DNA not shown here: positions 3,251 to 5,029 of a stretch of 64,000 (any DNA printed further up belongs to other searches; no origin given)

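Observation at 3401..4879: Transglutaminase-like protease domain fused to a SAM methyltransferase, translationally coupled to an orphan multi-TM histidine kinase and the coaBC genes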

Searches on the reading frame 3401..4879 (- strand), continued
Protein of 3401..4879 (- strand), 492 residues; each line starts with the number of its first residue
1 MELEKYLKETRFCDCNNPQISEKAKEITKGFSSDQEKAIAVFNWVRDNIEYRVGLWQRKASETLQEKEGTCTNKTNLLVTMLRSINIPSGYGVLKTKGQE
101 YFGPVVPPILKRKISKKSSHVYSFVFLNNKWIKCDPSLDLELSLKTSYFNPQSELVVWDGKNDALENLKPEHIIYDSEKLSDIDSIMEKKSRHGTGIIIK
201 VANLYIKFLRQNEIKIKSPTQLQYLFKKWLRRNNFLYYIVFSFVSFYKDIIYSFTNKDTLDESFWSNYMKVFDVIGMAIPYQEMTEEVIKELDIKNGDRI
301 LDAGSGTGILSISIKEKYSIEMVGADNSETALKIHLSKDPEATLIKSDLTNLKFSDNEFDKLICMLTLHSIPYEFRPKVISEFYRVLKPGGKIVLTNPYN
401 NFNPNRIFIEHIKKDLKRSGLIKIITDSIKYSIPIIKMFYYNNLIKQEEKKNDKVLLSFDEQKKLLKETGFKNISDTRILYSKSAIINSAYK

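Call 22: fold_search(model_id=the predicted structure, library=pdb)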
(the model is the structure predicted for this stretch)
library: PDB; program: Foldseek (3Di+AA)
matches with E <= 10: 1930; with E <= 0.001: 83
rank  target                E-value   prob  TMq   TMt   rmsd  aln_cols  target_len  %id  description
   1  9fcq                  4.2e-06  1.00  0.26  0.52   6.6       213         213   15  CysG(N-16)-H122A mutant in complex with SAH from Kitasatospora cystarginea (released 2024-08-21)
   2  3isr_A                5.1e-06  1.00  0.22  0.36   4.0       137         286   19  The Crystal Structure of a Putative Cysteine Protease from Cytophaga hutchinsonii to 1.9A (released 2009-09-08)
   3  9fd3                  5.1e-06  1.00  0.26  0.52   6.6       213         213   15  CysG(N-16)-D190N mutant in complex with SAH from Kitasatospora cystarginea (released 2024-08-21)
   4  9fcs_A                6.0e-06  1.00  0.26  0.52   6.6       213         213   15  CysG(N-16)-H122N mutant in complex with SAH from Kitasatospora cystarginea (released 2024-08-21)
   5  9fcy_B                8.9e-06  1.00  0.26  0.52   6.6       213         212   16  CysG(N-16)-R21K mutant in complex with SAH from Kitasatospora cystarginea (released 2024-08-21)
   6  3isr_C                1.0e-05  1.00  0.21  0.35   4.2       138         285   20  The Crystal Structure of a Putative Cysteine Protease from Cytophaga hutchinsonii to 1.9A (released 2009-09-08)
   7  9fcx_A                1.4e-05  1.00  0.26  0.52   6.6       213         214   15  CysG(N-16)-H121N mutant in complex with SAH from Kitasatospora cystarginea (released 2024-08-21)
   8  9fcu_A                1.7e-05  1.00  0.26  0.52   6.6       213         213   15  CysG(N-16)-H121A mutant in complex with SAH from Kitasatospora cystarginea (released 2024-08-21)
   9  3isr_B                1.9e-05  1.00  0.22  0.36   3.9       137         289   19  The Crystal Structure of a Putative Cysteine Protease from Cytophaga hutchinsonii to 1.9A (released 2009-09-08)
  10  9fcy_A                2.1e-05  1.00  0.26  0.52   6.6       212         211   16  CysG(N-16)-R21K mutant in complex with SAH from Kitasatospora cystarginea (released 2024-08-21)
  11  3bus_B                2.2e-05  1.00  0.20  0.37  12.7       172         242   20  Crystal Structure of RebM (released 2008-03-25)
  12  5wp5_A                2.2e-05  1.00  0.25  0.26  10.7       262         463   18  Arabidopsis thaliana phosphoethanolamine N-methyltransferase 2 (AtPMT2) in complex with SAH (released 2017-11-15)
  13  9g0k_A                2.4e-05  1.00  0.26  0.52   6.7       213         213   15  CysG(N-16) in complex with SAH (metal free, cocrystallization in presence of EDTA) from Kitasatospora cystarginea (released 2024-07-17)
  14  9fcl                  2.6e-05  1.00  0.26  0.51   6.7       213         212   16  CysG(N-16) in complex with SAM from Kitasatospora cystarginea (released 2024-08-21)
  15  9fce_B                2.8e-05  1.00  0.27  0.56   7.3       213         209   19  BelI in complex with SAM from Streptomyces sp. UCK14 (released 2024-08-21)
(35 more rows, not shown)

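Call 60: search_protein_families(library=padloc, proteins=[window:3401-4879:-], max_evalue=0.001)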
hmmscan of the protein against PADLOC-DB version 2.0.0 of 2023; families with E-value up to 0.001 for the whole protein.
window:3401-4879:- (492 aa): 1 family
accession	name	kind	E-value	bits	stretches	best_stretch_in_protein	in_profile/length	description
PDLC04134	mad2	-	6.4e-20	69.4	1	277-427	272-424/492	mads_2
